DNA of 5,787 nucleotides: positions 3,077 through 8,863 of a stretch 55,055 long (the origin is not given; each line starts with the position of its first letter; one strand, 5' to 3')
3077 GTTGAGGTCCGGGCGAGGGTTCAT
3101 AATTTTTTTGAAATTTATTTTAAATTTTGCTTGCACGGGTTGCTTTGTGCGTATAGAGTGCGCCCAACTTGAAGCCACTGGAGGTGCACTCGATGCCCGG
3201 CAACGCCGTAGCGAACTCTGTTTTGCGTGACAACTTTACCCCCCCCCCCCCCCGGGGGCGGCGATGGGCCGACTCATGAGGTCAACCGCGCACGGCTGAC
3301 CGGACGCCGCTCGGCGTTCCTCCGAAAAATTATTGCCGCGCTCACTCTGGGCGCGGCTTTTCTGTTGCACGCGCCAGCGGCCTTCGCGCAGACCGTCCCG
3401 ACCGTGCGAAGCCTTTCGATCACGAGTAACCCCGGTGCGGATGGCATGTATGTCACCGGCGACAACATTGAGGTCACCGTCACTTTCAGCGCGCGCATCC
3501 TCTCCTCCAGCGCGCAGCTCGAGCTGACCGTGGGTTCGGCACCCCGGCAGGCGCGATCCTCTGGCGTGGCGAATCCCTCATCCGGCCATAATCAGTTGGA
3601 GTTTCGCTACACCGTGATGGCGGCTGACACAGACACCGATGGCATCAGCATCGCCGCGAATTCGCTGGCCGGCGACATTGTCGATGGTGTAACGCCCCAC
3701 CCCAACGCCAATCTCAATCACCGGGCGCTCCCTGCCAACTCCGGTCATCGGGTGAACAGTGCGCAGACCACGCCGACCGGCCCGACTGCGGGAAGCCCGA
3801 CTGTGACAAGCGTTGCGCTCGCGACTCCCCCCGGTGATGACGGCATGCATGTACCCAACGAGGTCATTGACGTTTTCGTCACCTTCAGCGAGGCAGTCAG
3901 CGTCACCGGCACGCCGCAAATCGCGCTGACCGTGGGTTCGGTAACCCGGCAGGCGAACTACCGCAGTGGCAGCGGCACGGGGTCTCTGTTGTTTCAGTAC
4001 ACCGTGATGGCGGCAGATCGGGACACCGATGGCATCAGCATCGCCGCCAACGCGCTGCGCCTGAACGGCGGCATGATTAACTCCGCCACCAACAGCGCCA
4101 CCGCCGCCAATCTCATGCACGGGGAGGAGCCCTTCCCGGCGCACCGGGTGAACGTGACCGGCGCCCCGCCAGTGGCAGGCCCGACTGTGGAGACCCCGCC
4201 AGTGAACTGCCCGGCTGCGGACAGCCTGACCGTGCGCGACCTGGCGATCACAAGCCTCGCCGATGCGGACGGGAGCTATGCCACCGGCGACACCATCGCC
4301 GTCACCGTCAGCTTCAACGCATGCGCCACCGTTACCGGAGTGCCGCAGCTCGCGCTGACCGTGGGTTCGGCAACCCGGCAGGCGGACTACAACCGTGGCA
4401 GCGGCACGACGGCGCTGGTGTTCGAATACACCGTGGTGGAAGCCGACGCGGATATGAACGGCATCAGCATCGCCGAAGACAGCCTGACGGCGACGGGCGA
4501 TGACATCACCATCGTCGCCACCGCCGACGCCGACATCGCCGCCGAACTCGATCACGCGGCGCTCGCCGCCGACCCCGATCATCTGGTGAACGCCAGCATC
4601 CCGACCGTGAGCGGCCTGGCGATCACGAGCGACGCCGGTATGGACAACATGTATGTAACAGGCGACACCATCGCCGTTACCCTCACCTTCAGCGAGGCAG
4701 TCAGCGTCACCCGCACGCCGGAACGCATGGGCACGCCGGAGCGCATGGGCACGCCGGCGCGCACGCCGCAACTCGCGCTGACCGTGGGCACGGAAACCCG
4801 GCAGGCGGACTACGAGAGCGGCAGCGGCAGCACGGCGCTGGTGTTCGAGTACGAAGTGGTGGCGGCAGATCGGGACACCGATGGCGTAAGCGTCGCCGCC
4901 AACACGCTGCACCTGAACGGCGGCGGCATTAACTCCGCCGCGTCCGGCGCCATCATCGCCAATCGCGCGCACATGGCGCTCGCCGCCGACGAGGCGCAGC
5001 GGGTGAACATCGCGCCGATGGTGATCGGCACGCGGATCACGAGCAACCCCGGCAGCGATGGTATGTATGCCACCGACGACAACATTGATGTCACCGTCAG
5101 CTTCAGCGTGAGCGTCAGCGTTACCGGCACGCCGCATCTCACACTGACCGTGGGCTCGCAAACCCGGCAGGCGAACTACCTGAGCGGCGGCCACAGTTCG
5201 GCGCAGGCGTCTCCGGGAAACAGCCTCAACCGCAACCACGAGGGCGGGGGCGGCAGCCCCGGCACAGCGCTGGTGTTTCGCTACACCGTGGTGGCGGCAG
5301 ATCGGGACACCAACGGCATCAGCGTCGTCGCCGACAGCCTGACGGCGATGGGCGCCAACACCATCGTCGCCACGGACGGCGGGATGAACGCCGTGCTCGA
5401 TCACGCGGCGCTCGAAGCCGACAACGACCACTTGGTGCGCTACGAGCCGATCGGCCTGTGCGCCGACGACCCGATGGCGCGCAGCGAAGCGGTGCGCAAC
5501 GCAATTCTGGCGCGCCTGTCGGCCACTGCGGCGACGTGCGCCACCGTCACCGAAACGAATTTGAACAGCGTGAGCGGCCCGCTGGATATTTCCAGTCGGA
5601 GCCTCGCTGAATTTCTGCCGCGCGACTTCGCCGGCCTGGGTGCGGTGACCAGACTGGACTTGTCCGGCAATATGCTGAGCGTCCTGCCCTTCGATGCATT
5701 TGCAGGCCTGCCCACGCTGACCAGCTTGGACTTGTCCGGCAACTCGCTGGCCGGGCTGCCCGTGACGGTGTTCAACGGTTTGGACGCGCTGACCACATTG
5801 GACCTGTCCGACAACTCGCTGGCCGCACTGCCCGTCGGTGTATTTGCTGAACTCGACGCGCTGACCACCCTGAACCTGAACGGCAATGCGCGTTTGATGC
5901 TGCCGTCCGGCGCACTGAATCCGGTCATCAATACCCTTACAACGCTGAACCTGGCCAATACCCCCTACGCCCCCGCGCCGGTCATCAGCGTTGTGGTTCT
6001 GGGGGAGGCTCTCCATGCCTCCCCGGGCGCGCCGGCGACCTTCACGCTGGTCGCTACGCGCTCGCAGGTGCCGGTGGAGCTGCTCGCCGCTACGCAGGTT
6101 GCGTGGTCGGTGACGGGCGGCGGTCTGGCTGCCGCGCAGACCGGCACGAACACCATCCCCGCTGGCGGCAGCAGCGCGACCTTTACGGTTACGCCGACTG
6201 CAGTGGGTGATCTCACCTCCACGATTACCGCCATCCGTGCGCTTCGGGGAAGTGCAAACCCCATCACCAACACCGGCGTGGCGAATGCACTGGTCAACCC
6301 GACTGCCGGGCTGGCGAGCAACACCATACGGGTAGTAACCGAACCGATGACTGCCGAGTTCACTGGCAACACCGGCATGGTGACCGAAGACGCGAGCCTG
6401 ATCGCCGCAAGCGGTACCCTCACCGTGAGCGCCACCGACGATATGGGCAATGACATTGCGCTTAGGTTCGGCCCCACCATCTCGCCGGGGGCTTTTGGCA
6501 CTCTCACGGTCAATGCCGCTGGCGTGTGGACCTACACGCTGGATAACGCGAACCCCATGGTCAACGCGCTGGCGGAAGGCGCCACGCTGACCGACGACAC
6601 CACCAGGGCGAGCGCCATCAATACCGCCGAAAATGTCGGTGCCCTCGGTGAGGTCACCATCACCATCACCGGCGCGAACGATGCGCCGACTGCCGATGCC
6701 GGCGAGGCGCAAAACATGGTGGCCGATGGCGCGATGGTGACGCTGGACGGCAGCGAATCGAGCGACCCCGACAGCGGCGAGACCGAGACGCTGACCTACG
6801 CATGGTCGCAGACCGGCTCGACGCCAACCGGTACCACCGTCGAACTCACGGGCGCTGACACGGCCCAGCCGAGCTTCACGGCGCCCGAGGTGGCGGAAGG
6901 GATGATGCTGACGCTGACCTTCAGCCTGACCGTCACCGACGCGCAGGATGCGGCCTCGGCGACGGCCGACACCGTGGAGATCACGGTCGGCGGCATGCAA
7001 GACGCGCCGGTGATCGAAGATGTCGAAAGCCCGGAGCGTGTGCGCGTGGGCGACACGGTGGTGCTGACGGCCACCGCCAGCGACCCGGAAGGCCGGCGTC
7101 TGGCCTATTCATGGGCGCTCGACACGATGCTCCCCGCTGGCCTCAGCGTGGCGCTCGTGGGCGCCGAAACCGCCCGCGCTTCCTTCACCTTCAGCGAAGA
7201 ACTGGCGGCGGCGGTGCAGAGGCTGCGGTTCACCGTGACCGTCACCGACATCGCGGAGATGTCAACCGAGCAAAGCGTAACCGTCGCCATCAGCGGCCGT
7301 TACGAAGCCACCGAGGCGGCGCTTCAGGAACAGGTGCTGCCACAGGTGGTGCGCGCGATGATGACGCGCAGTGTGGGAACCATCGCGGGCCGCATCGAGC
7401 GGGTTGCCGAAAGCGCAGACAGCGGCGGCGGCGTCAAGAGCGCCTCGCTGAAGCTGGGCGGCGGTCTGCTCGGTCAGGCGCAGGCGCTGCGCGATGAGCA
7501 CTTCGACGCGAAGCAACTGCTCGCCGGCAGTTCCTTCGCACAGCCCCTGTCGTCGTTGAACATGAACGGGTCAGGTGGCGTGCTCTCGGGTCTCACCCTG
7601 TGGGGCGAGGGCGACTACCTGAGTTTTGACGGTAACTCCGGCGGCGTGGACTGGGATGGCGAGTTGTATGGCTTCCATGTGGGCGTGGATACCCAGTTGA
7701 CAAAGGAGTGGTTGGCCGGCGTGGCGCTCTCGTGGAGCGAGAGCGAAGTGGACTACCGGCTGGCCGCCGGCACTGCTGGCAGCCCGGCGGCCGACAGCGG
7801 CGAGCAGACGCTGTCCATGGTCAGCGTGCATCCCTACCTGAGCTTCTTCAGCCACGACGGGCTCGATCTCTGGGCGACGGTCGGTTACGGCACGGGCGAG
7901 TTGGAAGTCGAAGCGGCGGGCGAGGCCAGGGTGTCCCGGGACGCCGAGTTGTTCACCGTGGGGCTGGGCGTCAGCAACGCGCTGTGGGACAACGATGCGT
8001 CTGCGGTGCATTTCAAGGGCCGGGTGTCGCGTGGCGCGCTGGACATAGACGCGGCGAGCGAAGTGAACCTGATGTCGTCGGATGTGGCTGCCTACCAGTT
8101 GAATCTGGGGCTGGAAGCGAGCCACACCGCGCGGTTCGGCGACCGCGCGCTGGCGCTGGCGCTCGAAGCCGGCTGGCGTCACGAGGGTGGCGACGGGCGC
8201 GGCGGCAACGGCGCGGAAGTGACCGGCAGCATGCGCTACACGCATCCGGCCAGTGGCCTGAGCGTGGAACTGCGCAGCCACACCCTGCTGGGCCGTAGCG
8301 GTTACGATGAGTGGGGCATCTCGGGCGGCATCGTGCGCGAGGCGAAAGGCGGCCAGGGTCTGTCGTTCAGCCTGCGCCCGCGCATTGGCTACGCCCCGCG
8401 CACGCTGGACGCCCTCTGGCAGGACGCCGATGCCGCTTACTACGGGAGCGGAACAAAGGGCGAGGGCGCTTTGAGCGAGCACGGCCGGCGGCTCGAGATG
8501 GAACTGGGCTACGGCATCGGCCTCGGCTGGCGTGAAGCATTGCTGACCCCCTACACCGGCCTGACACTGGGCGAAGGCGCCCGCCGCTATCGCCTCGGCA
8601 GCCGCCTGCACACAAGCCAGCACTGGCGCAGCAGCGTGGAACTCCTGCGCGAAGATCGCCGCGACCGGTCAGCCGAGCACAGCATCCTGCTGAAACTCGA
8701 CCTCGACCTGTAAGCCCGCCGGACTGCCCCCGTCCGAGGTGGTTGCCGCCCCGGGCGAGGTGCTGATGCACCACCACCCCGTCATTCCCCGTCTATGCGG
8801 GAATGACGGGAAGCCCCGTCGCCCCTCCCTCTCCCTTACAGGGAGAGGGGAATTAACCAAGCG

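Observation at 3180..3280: A C15G5 homopolymer separates a strong SD+ATG from the 1,828-aa autotransporter ORF: candidate slipped-strand phase switch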

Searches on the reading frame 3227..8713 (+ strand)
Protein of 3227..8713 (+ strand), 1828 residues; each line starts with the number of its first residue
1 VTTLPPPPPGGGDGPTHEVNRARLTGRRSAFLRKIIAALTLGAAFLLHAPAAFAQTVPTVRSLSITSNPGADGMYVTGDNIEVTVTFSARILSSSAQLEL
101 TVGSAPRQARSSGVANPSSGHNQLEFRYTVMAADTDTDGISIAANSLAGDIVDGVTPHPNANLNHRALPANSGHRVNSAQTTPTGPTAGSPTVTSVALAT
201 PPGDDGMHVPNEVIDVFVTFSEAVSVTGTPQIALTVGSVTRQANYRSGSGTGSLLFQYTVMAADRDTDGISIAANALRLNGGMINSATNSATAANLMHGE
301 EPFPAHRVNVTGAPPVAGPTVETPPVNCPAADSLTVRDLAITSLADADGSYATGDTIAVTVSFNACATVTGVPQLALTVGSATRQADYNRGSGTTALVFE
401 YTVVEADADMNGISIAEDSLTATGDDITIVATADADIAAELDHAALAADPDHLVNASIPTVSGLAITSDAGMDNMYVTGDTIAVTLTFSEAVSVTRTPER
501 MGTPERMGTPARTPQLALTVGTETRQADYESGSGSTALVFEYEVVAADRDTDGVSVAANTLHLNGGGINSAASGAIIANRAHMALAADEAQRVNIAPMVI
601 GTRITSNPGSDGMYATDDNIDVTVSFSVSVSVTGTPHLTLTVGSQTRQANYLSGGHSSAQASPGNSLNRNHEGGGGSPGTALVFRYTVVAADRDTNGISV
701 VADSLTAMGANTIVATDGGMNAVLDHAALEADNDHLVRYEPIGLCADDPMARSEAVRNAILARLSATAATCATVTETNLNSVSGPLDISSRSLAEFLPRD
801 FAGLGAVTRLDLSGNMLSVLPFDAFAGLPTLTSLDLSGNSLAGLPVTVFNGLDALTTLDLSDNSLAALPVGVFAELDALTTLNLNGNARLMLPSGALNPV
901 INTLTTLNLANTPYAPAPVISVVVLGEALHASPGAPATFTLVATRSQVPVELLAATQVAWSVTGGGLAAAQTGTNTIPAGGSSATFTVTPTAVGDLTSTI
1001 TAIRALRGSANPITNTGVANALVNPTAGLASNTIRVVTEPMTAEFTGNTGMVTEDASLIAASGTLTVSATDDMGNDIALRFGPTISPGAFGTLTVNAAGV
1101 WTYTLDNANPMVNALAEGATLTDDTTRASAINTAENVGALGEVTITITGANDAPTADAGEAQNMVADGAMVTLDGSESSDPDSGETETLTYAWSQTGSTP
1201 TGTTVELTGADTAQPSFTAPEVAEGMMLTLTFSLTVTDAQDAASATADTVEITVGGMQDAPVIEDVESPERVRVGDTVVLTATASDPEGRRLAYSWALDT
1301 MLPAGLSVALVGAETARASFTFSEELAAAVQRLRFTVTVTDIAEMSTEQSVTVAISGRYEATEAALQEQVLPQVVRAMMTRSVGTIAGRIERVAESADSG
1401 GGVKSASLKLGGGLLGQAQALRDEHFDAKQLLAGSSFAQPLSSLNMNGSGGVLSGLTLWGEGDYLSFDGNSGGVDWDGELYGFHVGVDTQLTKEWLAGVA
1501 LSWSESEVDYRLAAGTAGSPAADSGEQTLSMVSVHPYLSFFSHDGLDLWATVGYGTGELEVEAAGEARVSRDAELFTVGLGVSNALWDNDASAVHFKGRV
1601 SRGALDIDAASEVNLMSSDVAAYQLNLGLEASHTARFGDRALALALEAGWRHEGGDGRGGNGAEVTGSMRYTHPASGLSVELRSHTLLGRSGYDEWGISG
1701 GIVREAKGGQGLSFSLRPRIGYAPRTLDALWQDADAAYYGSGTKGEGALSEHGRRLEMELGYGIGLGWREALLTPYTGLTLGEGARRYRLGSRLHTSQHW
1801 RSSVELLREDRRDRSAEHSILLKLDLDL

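Call 5: search_protein_families(library=pfam, proteins=[window:3227-8713:+], max_evalue=0.01)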
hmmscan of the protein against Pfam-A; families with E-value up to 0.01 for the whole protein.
window:3227-8713:+ (1828 aa): 10 families
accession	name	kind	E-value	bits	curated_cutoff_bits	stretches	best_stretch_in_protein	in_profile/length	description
PF13855.12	LRR_8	-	1.4e-20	73.3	27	2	829-887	1-59/61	Leucine rich repeat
PF22352.2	K319L-like_PKD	-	1e-18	67.5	27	2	1158-1254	1-84/84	K319L-like, PKD domain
PF03797.25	Autotransporter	-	3.6e-15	56.8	26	1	1461-1664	6-212/255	Autotransporter beta-domain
PF12799.13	LRR_4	-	2.7e-10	40.6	27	2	808-844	4-42/44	Leucine Rich repeats (2 copies)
PF02010.21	REJ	-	6.4e-08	32.1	25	1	1169-1307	100-246/452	REJ domain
PF00560.39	LRR_1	-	9.5e-07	28.2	20.6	0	831-851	2-22/23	Leucine Rich Repeat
PF21027.3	Sde0182_C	-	4e-06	27.8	27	1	1171-1240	2-69/83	Cellulose-binding protein Sde0182, C-terminal domain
PF18911.6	PKD_4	-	5.1e-05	23.7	27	0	1151-1194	1-40/85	PKD domain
PF17803.7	Cadherin_4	-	0.00018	22.4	25.1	1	1033-1103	4-71/71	Bacterial cadherin-like domain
PF23598.1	LRR_14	-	0.0032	16.7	40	1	827-895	45-109/353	Leucine-rich repeat region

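Call 6: search_protein_families(library=ncbifam, proteins=[window:3227-8713:+], max_evalue=0.01)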
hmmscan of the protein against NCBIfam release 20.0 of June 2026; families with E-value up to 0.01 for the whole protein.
window:3227-8713:+ (1828 aa): 8 families
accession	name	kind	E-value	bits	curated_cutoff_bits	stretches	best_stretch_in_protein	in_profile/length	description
NF038112.1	myxo_dep_M36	subfamily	1.5e-35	121.8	1500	1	1133-1362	1268-1476/1604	myxosortase-dependent M36 family metallopeptidase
NF038111.1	rhom_dep_M36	equivalog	1.2e-20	72.6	1700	2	1260-1359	1186-1279/1315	rhombosortase-dependent M36 family metallopeptidase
TIGR01965.1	VCBS_repeat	domain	1.6e-18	66.7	15.5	1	1062-1166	1-96/99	VCBS domain-containing protein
NF041381.1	XopAC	subfamily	4.7e-09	35.5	450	1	786-895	94-202/451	XopAC/AvrAC family type III secretion system effector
NF047464.1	FibnectbindLIC11051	equivalog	2.3e-08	33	1000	1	804-892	533-619/685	LIC_11051 family fibronectin-binding protein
NF041400.1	XopAE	equivalog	6.8e-05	22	600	1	793-893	55-154/478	type III secretion system effector XopAE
NF041351.1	XopL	equivalog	0.00024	20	500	1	796-891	167-261/497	type III secretion system leucine-rich repeat domain-containing effector XopL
NF011897.0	PRK15370.1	equivalog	0.0087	13.9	1113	0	807-905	285-373/755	SPI-1 type III secretion system effector E3 ubiquitin transferase SlrP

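Call 11: find_encoding_contigs(protein=window:3227-8713:+, flank=5000, max_places=10)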
Protein window:3227-8713:+ (1828 aa): no gene with exactly this product is on record in the collection.

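Call 14: find_homologous_proteins(query=window:3227-8713:+, max_evalue=0.001)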
Query window:3227-8713:+ (1828 aa): 1696 proteins with E <= 0.001 among 8000 candidates; the best 120 are listed.
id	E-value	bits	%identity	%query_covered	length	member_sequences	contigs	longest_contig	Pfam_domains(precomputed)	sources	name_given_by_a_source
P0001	0.0e+0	1462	41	38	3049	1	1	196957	PF15418.13,PF00932.26,PF22522.3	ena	-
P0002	0.0e+0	1440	36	38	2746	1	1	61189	PF15418.13,PF13860.13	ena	-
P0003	0.0e+0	1428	40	37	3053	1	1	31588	PF15418.13,PF00932.26,PF22522.3,PF08530.17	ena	-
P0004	0.0e+0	1418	40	38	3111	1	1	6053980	PF00932.26,PF08530.17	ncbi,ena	-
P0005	0.0e+0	1331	36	37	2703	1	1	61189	PF15418.13,PF22522.3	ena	-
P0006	0.0e+0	1312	39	35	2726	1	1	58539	PF22522.3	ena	-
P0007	0.0e+0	1270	38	37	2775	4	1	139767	PF15418.13,PF00932.26,PF22522.3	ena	-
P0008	0.0e+0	1232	39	38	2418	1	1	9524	PF15418.13,PF13464.12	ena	-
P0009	0.0e+0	1226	39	39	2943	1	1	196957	PF15418.13,PF00932.26,PF22522.3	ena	-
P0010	0.0e+0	1217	41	37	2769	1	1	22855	PF00932.26,PF22522.3,PF08530.17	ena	-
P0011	0.0e+0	1214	39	37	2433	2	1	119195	PF08530.17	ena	-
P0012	0.0e+0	1184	36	39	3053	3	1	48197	PF15418.13,PF00932.26,PF22522.3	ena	-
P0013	0.0e+0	1141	38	37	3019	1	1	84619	PF15418.13,PF00932.26,PF08530.17,PF11356.15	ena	-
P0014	0.0e+0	1138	40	35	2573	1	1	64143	PF08530.17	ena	-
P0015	0.0e+0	1125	37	38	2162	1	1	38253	PF15418.13,PF08530.17,PF19078.7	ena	-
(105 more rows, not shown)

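Call 23: list_cluster_members(proteins=[window:3365-8713:+, window:3404-8713:+, window:3446-8713:+, window:3530-8713:+, window:3566-8713:+, window:3596-8713:+, window:3617-8713:+, window:3614-8713:+])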
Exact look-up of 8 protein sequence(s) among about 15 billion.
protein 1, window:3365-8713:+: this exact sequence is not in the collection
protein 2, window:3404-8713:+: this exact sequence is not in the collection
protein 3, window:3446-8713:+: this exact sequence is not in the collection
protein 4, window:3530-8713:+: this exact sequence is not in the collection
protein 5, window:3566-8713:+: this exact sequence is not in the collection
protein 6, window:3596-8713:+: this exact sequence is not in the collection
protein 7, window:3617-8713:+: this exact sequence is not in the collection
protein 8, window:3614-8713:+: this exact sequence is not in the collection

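Call 25: find_encoding_contigs(protein=window:3227-8710:+, flank=5000, max_places=10)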
Protein seq(1828 aa) (1828 aa): no gene with exactly this product is on record in the collection.

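Call 34: find_encoding_contigs(protein=P0001, flank=3000, max_places=3)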
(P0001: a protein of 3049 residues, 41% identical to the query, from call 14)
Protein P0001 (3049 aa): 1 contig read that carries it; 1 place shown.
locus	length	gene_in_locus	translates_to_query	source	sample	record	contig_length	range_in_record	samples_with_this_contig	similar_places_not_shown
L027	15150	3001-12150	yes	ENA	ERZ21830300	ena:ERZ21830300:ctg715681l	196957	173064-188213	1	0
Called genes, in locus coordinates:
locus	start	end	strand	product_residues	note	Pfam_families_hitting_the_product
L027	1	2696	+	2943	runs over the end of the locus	PF22522:DUF6998 (faint), PF15418:DUF4625 (faint), PF00932:LTD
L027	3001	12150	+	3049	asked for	PF22522:DUF6998 (faint), PF15418:DUF4625 (faint), PF00932:LTD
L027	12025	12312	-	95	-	-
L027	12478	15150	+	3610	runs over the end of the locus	-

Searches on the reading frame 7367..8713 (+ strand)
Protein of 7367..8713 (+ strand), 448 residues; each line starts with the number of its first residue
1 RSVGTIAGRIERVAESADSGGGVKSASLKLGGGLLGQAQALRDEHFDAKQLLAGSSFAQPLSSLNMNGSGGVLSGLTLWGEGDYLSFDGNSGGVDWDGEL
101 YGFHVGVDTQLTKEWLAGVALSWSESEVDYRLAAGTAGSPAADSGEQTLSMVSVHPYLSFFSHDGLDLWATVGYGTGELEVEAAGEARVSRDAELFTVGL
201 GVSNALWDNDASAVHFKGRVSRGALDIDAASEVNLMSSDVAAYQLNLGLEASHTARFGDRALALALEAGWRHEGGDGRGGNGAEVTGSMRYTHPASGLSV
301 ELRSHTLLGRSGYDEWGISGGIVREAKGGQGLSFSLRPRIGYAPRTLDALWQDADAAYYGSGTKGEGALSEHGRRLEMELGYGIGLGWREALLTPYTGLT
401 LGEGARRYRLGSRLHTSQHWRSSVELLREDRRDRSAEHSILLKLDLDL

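Call 32: find_homologous_proteins(query=window:7367-8713:+, max_evalue=0.001)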
Query window:7367-8713:+ (448 aa): 17 proteins with E <= 0.001 among 8000 candidates.
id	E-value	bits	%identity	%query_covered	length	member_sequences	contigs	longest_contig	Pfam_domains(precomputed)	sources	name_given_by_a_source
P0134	6.3e-67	245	38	100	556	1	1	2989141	PF03797.26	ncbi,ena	-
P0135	1.2e-61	228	38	92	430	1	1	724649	PF03797.26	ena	-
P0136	3.1e-61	226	39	84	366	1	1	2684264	PF03797.26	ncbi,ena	-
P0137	2.7e-59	220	35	93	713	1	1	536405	PF03797.26,PF05345.19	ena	-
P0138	2.1e-58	217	38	92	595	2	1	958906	PF03797.26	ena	-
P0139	3.4e-56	210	36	88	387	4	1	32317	PF03797.26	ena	-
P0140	4.6e-49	186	41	65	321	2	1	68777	-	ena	-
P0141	6.0e-48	182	36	97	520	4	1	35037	PF03797.26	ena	-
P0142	2.1e-39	154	31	92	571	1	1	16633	PF03797.26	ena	-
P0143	3.0e-39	154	34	85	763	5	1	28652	PF03797.26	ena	-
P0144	7.2e-36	143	34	82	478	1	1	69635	PF03797.26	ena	-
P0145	1.0e-33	136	35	88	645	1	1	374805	-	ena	-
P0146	2.1e-27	115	33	89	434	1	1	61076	-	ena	-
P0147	6.7e-25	106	31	79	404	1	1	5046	-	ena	-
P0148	1.1e-21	96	32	82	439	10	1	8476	-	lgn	-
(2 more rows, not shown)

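Call 33: find_encoding_contigs(protein=P0134, flank=8000, max_places=3)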
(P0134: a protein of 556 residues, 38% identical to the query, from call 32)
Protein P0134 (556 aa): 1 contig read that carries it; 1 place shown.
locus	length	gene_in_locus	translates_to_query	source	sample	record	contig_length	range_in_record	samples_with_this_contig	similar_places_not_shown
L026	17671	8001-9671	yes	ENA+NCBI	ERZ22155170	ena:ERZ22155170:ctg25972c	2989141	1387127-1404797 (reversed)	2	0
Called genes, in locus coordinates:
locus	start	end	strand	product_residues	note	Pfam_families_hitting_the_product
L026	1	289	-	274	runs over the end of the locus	PF17874:TPR_MalT (weak), PF24885:TPR_NPHP3, PF13374:TPR_10, PF13424:TPR_12, PF13374:TPR_10, PF13424:TPR_12, PF24885:TPR_NPHP3, PF13424:TPR_12, +3 more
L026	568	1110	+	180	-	-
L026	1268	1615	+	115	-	PF00085:Thioredoxin, PF14595:Thioredoxin_9 (weak), PF13098:Thioredoxin_2, PF13905:Thioredoxin_8 (faint)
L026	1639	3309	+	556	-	PF02463:SMC_N, PF13476:AAA_23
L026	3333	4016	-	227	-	PF20043:DUF6445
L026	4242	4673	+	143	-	PF01475:FUR, PF12840:HTH_20 (weak)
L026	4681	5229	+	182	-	PF03203:MerC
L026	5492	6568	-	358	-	PF00793:DAHP_synth_1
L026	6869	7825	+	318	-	-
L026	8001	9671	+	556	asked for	PF03797:Autotransporter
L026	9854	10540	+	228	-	PF00226:DnaJ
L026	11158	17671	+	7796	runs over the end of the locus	PF03160:Calx-beta (weak), PF17766:fn3_6 (faint), PF05345:He_PIG (weak), PF13855:LRR_8, PF05345:He_PIG (weak)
